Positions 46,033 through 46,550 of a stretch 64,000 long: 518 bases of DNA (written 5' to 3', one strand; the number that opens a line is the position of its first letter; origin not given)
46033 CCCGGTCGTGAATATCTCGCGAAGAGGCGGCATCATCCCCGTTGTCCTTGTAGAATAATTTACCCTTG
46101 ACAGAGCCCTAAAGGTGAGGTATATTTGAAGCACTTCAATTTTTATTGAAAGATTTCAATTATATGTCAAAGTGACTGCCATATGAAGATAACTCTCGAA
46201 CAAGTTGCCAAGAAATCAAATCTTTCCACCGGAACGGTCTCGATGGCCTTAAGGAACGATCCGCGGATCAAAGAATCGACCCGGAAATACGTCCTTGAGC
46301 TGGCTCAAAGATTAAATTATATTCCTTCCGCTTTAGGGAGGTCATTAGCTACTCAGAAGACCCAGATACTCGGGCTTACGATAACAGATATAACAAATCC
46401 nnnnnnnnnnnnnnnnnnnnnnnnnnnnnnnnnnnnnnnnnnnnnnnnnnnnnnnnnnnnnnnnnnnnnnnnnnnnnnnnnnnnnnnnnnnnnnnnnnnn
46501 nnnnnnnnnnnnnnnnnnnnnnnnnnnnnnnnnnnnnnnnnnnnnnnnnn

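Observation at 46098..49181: Five copies of a 14-bp palindromic operator define a small LacI regulon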

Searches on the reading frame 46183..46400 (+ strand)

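Call 54: search_solved_structures(query=window:46183-46400:+, max_evalue=0.001, show_alignments=5)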
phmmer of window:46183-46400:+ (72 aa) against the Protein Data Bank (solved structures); distinct sequences matched with E-value up to 0.001: 30.
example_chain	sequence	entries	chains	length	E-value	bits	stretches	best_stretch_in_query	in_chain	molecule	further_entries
3oqo_A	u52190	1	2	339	2.5e-14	56.1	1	1-71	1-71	Catabolite control protein A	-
3oqm_A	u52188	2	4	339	2.6e-14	56.1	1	1-71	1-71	Catabolite control protein A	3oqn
1zvv_A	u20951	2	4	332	6.1e-14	54.9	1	1-72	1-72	Glucose-resistance amylase regulator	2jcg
1rzr_G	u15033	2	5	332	1.2e-13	54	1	1-72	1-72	Glucose-resistance amylase regulator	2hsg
7e5w_A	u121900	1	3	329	3.1e-10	43.2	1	1-72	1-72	Catabolite control protein A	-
4o5a_A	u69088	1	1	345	1.1e-08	38.4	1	2-67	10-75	LacI family transcription regulator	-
3e3m_A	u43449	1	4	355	2.7e-08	37.2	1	3-72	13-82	Transcriptional regulator, LacI family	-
3ctp_A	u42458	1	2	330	3.4e-08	36.9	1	5-72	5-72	Periplasmic binding protein/LacI transcriptional regulator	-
7ff4_A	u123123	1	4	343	3.7e-08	36.7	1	7-69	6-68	Transcriptional regulator, LacI family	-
2o20_A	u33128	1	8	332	5.1e-08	36.3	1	4-71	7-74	Catabolite control protein A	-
1bdh_A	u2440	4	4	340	6.6e-08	36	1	4-68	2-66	PROTEIN (PURINE REPRESSOR) | PROTEIN (PURINE NUCLEOTIDE SYNTHESIS REPRESSOR) | PURINE NUCLEOTIDE SYNTHESIS REPRESSOR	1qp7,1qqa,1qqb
2l8n_A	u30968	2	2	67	1.8e-07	34.6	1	3-56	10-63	Transcriptional repressor CytR | HTH-type transcriptional repressor CytR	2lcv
9ny7_A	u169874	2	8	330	2.7e-07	34.1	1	4-72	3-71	Ribose operon repressor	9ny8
1jh9_A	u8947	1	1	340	3.5e-07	33.7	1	4-68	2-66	PURINE NUCLEOTIDE SYNTHESIS REPRESSOR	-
1jft_A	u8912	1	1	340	3.5e-07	33.7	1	4-68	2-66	PURINE NUCLEOTIDE SYNTHESIS REPRESSOR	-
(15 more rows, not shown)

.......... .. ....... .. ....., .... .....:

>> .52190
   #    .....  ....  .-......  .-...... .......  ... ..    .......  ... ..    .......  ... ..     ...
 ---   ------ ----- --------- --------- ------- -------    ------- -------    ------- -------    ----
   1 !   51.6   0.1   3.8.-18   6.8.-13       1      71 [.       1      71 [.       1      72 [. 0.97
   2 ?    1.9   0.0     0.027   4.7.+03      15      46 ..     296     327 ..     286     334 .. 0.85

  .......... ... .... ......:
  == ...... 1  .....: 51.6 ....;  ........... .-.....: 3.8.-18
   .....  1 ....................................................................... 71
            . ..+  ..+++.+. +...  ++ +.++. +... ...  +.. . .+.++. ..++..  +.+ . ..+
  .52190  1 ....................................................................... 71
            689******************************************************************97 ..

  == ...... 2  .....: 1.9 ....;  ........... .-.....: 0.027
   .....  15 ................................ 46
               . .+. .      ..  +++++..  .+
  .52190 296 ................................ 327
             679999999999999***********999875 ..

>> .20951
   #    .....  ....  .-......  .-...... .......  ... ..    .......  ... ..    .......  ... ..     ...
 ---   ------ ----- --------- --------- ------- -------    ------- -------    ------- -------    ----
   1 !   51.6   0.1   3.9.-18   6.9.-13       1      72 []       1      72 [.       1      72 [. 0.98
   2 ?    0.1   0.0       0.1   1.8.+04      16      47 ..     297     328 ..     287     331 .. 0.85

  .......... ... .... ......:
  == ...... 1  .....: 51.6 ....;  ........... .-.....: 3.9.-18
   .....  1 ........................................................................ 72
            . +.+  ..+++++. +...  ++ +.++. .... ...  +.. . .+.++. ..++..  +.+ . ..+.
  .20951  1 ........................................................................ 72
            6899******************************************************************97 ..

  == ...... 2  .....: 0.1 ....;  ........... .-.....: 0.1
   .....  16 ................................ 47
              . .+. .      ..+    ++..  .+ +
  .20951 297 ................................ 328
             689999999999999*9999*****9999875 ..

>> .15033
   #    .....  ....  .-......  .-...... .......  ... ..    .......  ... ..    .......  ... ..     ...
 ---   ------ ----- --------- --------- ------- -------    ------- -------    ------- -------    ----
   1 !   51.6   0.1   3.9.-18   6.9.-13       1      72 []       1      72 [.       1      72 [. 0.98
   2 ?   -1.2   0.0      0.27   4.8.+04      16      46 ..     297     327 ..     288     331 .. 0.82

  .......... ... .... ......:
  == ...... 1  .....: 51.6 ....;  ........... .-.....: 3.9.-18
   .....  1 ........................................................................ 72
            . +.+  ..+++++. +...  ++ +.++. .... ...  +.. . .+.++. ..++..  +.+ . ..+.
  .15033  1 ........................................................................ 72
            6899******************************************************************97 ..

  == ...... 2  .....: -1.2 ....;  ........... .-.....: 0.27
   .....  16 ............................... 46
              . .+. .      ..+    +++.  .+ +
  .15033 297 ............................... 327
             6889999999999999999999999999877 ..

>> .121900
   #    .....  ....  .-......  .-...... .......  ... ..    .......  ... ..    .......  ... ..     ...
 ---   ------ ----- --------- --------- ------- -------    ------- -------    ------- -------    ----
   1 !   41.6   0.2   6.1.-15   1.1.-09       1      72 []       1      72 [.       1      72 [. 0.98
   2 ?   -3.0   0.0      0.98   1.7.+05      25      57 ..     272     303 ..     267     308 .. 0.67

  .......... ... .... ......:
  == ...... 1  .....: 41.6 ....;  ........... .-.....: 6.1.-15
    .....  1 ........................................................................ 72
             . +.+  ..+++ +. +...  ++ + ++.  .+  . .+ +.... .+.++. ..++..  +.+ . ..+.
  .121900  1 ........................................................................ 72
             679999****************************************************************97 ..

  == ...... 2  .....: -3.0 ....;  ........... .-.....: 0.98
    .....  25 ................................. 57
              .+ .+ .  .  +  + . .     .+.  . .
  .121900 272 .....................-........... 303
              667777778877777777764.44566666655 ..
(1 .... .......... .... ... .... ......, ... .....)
